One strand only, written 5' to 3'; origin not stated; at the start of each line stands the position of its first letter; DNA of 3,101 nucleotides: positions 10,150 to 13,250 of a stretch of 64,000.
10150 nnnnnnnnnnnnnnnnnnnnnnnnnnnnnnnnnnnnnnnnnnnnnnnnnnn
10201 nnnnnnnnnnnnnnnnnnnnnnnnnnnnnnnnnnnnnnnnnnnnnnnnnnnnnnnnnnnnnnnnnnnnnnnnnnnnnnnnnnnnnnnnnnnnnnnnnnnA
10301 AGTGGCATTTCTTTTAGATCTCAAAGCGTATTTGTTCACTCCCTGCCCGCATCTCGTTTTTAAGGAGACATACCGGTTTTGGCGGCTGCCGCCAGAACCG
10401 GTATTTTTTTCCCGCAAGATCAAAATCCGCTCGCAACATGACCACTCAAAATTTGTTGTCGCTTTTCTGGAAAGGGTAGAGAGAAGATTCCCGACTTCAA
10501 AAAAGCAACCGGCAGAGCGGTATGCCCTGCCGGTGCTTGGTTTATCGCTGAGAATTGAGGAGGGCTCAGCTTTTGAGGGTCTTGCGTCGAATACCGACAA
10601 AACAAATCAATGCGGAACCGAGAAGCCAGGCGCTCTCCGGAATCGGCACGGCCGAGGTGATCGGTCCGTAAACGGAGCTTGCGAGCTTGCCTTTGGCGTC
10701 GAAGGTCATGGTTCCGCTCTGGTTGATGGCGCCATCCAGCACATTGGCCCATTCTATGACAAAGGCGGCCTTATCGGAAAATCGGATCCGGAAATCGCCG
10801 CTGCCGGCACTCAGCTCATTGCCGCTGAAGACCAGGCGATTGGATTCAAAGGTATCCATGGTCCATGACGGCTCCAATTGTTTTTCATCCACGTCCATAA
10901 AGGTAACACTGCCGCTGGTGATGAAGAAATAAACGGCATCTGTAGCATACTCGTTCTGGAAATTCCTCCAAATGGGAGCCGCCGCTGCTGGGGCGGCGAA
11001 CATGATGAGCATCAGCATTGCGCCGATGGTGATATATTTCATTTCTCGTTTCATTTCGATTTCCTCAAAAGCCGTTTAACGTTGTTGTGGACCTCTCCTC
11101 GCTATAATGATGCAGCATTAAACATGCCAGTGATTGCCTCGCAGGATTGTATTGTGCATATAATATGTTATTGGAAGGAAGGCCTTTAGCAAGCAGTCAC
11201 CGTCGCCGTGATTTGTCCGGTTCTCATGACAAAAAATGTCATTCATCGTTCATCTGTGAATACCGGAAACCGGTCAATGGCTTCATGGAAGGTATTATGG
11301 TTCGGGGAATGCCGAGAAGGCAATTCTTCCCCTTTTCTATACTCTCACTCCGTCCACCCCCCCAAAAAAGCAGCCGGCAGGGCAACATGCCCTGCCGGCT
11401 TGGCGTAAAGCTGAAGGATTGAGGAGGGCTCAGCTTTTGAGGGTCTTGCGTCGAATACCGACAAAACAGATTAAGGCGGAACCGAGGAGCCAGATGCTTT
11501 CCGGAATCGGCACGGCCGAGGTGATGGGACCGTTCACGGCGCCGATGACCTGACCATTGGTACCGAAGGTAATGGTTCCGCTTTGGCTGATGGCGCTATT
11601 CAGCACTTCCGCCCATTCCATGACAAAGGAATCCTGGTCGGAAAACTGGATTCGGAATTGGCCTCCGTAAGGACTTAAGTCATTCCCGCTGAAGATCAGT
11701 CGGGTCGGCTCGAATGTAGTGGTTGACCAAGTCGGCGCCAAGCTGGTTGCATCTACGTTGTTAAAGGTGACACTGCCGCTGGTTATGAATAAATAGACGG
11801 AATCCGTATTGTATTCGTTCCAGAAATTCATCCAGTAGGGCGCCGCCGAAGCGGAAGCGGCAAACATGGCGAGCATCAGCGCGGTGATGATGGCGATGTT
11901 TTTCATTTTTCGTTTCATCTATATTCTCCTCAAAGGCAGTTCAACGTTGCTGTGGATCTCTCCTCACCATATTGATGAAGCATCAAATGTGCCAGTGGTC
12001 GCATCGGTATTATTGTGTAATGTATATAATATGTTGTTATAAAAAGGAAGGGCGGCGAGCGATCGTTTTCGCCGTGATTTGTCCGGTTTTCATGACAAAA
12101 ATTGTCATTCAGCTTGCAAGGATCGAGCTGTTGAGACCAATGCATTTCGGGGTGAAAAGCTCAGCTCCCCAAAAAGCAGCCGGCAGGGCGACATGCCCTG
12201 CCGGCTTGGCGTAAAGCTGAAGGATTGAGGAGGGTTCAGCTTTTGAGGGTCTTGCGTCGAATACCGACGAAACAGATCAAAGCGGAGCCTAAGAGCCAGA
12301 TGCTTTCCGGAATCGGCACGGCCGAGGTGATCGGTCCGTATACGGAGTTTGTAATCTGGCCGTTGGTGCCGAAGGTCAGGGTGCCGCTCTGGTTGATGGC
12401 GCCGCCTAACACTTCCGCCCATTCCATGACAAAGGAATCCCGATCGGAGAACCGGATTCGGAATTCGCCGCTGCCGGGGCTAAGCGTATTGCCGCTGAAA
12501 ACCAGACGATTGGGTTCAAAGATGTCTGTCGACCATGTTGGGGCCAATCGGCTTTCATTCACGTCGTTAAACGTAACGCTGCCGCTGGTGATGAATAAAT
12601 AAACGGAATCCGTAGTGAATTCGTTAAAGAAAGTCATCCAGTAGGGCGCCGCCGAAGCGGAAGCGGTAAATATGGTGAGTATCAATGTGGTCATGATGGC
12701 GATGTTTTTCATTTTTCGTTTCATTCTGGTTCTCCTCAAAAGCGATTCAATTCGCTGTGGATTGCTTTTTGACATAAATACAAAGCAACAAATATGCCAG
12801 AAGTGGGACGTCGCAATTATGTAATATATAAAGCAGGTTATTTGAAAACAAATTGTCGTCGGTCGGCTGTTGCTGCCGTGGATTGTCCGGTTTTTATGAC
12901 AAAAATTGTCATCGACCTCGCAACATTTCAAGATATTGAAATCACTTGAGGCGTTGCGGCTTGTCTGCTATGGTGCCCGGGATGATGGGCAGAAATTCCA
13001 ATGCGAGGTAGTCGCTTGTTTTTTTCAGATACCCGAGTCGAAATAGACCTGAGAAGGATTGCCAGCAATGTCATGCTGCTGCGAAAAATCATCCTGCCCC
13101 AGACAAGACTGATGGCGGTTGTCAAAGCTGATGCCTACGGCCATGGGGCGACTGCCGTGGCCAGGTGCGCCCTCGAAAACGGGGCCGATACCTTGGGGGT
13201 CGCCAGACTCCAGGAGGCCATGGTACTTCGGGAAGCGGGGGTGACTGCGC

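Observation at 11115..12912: Three sigma-54 promoters, each ~105-115 bp downstream of a conserved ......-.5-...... palindrome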

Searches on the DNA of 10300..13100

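Call 70: search_rna_families(source=window, start=10300, end=13100, threshold=evalue, max_evalue=1)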
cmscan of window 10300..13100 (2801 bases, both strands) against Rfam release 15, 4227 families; matches with E-value up to 1: 1.
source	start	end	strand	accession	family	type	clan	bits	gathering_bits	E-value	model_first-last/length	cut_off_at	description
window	11363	11399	+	RF02901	AaHKsRNA41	Gene; sRNA;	-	25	97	0.0055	147-183/187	no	Aggregatibacter sRNA 41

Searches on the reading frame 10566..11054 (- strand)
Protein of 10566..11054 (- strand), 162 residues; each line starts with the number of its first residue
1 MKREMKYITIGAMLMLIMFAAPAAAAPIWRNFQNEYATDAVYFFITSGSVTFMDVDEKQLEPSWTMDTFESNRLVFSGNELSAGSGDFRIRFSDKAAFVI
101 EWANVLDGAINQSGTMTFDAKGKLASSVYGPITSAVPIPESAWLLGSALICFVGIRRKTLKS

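Call 7: search_protein_families(library=ncbifam, proteins=[window:10566-11054:-], max_evalue=1)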
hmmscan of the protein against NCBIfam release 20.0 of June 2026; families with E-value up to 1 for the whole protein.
window:10566-11054:- (162 aa): 6 families
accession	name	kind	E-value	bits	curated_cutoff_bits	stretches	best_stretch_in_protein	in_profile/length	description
NF033554.9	floc_PepA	equivalog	1.1e-06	28.7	80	1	45-158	152-259/261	flocculation-associated PEP-CTERM protein PepA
TIGR03370.1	VPLPA-CTERM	domain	0.002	18.1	25.35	1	136-158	1-23/25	VPLPA-CTERM sorting domain-containing protein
NF046088.1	anchor_EppA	equivalog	0.021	15.2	90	1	132-155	29-52/58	EPS-associated small membrane protein EppA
NF038125.1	PEP_CTERM_THxN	subfamily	0.045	13.3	85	1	129-158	214-245/246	THxN family PEP-CTERM protein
NF041927.1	Xrt_dep_XDP1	equivalog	0.055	13.4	125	1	133-158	216-241/242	exosortase-dependent surface protein XDP1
NF011778.0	PRK15241.1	equivalog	0.063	13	228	1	20-58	116-153/188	putative fimbrial protein StaD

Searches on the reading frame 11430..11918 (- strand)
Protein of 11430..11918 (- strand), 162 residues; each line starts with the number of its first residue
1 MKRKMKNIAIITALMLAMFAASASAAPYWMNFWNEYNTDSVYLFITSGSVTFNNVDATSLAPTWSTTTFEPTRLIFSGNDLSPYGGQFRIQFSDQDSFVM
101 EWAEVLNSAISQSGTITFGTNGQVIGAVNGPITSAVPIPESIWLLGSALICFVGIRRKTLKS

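Call 7: search_protein_families(library=ncbifam, proteins=[window:11430-11918:-], max_evalue=1)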
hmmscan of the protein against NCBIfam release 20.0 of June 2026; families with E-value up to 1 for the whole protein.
window:11430-11918:- (162 aa): 8 families
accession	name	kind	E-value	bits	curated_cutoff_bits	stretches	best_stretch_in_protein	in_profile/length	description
NF033554.9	floc_PepA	equivalog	8.9e-09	35.5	80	1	45-158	152-259/261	flocculation-associated PEP-CTERM protein PepA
NF041927.1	Xrt_dep_XDP1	equivalog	0.00073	19.6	125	1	130-158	214-241/242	exosortase-dependent surface protein XDP1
NF038125.1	PEP_CTERM_THxN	subfamily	0.0012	18.5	85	1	127-158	212-245/246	THxN family PEP-CTERM protein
TIGR01598.1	holin_phiLC3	equivalog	0.0057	16.9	39.7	0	85-136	18-67/79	phage holin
TIGR03370.1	VPLPA-CTERM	domain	0.0063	16.5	25.35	1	136-158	1-23/25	VPLPA-CTERM sorting domain-containing protein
NF040554.1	mini_HHHH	equivalog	0.17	12.1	40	1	6-28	5-28/45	HHHH-motif protein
NF038129.1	PEP_NF038129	equivalog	0.24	11.2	65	1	76-158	106-193/194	NF038129 family PEP-CTERM protein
NF041538.1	PEP_EDSA_1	subfamily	0.28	10.8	100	1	133-158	281-306/307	EDSAP-1 family PEP-CTERM protein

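Call 9: find_homologous_proteins(query=window:11430-11918:-)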
Query window:11430-11918:- (162 aa): 8 proteins with E <= 0.001 among 71 candidates.
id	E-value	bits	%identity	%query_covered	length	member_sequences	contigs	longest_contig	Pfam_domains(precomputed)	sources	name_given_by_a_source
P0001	2.7e-98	344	100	98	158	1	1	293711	-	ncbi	-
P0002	8.0e-79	281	79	100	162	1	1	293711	-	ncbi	-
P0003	2.5e-76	273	76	100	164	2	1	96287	-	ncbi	ncbi:MAG: hypothetical protein ACOZF0_16305 [Thermodesulfobacteriota bacterium]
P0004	4.8e-63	229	64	100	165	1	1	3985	-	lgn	-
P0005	1.0e-62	228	67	100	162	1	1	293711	-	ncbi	-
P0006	1.4e-57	212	61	100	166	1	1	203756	-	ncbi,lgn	-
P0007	1.3e-51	192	56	100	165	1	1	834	-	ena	-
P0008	3.4e-45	171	53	100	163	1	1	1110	-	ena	-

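Call 11: find_encoding_contigs(protein=P0003, flank=10000, max_places=4)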
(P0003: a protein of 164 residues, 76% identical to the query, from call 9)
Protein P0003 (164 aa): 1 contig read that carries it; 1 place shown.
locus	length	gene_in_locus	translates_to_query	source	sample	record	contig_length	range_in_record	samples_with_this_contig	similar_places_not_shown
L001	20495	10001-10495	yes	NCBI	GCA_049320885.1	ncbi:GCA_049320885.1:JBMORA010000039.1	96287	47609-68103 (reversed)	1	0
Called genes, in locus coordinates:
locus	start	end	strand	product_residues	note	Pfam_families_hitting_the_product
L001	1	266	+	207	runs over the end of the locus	PF03548:LolA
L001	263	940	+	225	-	-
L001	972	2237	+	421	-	PF02310:B12-binding (weak)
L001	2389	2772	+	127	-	-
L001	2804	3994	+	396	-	PF00149:Metallophos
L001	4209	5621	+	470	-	PF03349:Toluene_X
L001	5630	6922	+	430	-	PF00069:Pkinase, PF03109:ABC1 (faint), PF07714:PK_Tyr_Ser-Thr, PF00027:cNMP_binding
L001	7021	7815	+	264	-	-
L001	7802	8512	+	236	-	-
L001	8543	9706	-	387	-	PF01168:Ala_racemase_N, PF00842:Ala_racemase_C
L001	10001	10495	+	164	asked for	-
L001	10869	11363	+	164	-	-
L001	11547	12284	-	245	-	PF13505:OMP_b-brl (weak)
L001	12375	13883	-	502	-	-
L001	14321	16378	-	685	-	PF11028:TMEM260_N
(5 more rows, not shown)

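Call 12: find_encoding_contigs(protein=P0006, flank=10000, max_places=4)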
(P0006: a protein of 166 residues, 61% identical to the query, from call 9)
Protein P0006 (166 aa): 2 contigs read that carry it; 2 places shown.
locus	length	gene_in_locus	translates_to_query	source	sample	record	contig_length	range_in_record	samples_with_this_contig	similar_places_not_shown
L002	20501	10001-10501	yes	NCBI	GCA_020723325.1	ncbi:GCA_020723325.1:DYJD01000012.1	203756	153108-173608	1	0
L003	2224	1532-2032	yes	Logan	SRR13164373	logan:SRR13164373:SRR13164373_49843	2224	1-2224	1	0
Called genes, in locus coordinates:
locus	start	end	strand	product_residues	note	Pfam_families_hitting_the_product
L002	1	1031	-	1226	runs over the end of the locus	PF05170:AsmA (faint)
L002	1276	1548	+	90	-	PF00216:Bac_DNA_binding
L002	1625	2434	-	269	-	-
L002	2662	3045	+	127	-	-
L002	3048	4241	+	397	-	PF00149:Metallophos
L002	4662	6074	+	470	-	PF03349:Toluene_X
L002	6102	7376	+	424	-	PF00069:Pkinase, PF03109:ABC1 (faint), PF07714:PK_Tyr_Ser-Thr, PF00027:cNMP_binding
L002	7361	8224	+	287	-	PF01966:HD (weak)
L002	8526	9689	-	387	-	PF01168:Ala_racemase_N, PF00842:Ala_racemase_C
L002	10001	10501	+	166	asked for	-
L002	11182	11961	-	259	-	PF13505:OMP_b-brl (weak)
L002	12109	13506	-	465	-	-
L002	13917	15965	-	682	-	PF11028:TMEM260_N (weak)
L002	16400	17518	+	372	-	PF04015:DUF362, PF25160:LdpA_Fe-S-bd (faint), PF12838:Fer4_7, PF13187:Fer4_9 (weak), PF13237:Fer4_10, PF14697:Fer4_21 (weak), PF00037:Fer4 (weak), PF12837:Fer4_6 (weak), +2 more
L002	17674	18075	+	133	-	-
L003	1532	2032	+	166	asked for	-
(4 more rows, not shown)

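Call 13: find_encoding_contigs(protein=P0004, flank=5000, max_places=4)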
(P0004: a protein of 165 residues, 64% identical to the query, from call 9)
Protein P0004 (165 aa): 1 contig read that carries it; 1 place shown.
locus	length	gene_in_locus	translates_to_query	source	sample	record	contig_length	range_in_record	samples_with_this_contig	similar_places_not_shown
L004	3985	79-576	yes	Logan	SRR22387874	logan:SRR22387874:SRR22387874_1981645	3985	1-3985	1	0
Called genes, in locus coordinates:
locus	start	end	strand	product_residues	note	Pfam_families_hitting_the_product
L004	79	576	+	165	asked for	-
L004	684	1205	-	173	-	PF00583:Acetyltransf_1, PF13508:Acetyltransf_7, PF13673:Acetyltransf_10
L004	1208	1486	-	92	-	PF08681:TacA1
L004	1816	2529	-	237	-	PF13505:OMP_b-brl (weak)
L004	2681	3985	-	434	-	?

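Call 44: find_encoding_contigs(protein=P0002, flank=1000, max_places=3)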
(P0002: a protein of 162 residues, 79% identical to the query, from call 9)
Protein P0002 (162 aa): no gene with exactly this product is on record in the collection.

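Call 46: find_encoding_contigs(protein=P0001, flank=1000, max_places=3)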
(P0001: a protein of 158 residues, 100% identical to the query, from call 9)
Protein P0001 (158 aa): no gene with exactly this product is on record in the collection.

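Call 47: list_cluster_members(proteins=[P0001, P0002, P0005])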
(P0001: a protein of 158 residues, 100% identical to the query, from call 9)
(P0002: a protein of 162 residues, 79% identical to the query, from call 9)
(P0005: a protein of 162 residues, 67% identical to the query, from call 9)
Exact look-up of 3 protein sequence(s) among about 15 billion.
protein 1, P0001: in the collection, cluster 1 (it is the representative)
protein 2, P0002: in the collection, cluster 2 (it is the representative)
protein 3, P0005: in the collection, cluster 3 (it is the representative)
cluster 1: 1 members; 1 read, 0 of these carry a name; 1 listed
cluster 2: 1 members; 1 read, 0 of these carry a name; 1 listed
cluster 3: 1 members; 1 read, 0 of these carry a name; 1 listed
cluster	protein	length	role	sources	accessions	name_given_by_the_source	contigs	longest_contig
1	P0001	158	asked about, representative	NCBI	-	-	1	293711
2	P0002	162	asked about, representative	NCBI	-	-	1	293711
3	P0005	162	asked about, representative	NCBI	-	-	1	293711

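Call 48: search_protein_families(library=pfam, proteins=[window:11430-11918:-], max_evalue=0.01)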
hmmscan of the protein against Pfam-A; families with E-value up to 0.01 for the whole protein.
window:11430-11918:- (162 aa): 0 families

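Call 71: predict_structure(alignment_id=A3)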
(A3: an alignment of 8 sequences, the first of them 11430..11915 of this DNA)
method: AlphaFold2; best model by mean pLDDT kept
length: 161 residues; sequences in the alignment: 8
mean_pLDDT: 78.8   pTM: 0.68
mean pLDDT of the five models: 78.8, 75.1, 72.9, 70.0, 53.3
residues with pLDDT >= 90: 83; 70-90: 28; 50-70: 18; < 50: 32
segments of 3 or more residues with pLDDT < 50: 1-3, 17-22, 142-148, 151-161
pLDDT, mean of each block of 10 residues (from residue 1): 52 49 77 92 94 92 93 95 90 95 90 93 90 69 47 45 38
secondary structure, 60 per line:
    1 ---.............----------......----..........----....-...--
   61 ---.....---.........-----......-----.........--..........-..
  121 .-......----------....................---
elements in order: H4-16 E27-32 E37-46 E51-54 E64-68 E72-80 E86-91 E97-105 E108-117 E123-128 H139-158

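Call 73: search_protein_representatives(alignment_id=A3)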
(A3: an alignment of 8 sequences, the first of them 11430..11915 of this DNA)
Query: 8 sequences, 162 profile positions. Proteins with E-value up to 0.001 (for the whole library): 241; up to 1e-10: 33; up to 1e-30: 3. The best 150 are listed.
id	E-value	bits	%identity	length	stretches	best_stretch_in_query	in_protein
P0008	6.3e-75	266.4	-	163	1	1-162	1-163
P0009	8.4e-46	171.7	-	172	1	5-159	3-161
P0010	4.6e-33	130.3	-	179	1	9-158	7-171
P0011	7.0e-29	116.7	-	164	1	6-162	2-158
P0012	1.8e-27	112.1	-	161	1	1-161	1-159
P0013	7.1e-25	103.7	-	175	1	9-159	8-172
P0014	1.7e-23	99.2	-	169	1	8-156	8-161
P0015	1.4e-21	93.0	-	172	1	6-158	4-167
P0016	4.4e-20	88.1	-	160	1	9-157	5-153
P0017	1.2e-18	83.4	-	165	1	8-149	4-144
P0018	1.5e-18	83.1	-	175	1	8-157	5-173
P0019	1.2e-17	80.2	-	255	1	14-157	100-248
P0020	1.5e-17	79.8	-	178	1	5-159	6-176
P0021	1.8e-16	76.4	-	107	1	7-108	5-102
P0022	3.6e-16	75.4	-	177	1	7-158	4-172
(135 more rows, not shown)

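Call 76: find_encoding_contigs(protein=P0009, flank=3000, max_places=3)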
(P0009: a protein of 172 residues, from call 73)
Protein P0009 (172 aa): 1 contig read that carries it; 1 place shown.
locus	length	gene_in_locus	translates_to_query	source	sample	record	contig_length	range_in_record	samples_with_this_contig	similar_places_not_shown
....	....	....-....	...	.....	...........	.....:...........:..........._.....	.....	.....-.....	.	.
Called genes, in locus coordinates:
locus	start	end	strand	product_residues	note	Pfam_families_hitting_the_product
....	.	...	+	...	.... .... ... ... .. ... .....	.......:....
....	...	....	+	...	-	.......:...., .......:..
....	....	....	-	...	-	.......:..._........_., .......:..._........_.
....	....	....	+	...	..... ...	-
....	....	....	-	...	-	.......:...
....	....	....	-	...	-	-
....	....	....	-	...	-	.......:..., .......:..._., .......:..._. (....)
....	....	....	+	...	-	?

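Call 79: find_encoding_contigs(protein=P0010, flank=3000, max_places=3)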
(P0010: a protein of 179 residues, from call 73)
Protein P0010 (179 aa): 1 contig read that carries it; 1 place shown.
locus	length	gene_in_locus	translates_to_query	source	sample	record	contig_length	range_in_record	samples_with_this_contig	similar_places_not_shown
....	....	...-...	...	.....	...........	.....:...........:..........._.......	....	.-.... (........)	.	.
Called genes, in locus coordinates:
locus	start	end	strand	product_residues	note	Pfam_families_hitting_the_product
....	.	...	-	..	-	?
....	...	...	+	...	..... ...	-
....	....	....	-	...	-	?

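Call 80: find_encoding_contigs(protein=P0011, flank=3000, max_places=3)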
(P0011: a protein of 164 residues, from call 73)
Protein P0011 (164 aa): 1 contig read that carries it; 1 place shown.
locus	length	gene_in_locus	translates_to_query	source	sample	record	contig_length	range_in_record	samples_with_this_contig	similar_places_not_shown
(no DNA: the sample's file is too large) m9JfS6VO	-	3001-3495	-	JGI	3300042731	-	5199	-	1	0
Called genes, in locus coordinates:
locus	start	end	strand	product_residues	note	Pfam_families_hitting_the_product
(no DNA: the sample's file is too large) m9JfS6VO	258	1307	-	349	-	PF01370:Epimerase, PF04321:RmlD_sub_bind (weak), PF16363:GDP_Man_Dehyd (faint), PF01370:Epimerase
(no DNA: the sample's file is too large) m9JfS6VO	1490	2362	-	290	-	PF00459:Inositol_P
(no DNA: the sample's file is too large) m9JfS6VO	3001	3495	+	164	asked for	-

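Call 82: find_encoding_contigs(protein=P0013, flank=3000, max_places=3)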
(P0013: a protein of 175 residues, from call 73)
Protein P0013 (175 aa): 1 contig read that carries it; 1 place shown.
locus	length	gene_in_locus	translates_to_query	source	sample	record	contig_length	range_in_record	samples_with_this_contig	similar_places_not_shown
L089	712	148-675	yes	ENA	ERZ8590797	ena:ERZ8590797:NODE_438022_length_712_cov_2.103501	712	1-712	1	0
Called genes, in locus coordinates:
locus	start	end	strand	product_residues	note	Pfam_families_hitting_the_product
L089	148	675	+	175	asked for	-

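Call 83: find_encoding_contigs(protein=P0015, flank=3000, max_places=3)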
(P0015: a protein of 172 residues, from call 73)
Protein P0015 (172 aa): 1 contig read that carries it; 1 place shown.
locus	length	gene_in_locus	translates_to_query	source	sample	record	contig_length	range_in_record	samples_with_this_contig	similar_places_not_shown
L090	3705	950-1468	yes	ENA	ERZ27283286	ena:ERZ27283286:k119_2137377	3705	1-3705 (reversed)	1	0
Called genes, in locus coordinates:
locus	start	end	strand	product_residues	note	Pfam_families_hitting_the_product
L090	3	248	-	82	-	?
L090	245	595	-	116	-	PF12840:HTH_20 (weak), PF01022:HTH_5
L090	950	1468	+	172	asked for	-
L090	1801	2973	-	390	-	PF07143:AttH, PF17186:, PF23212:DUF7064 (faint)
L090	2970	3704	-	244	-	?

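Call 96: find_related_loci(query=A3, collection=metagenome_contigs, flank=3000)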
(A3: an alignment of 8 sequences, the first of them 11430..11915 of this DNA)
Query A3 (161 aa) in metagenome_contigs; peptide patterns used: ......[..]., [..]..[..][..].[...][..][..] (x = any residue, [..] = any of these).
177 stretches matched a pattern; 1 encode a relative of the query (tblastn E <= 1e-3); 1 distinct loci.
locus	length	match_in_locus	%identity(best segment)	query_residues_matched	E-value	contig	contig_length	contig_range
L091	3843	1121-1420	32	18-117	5e-17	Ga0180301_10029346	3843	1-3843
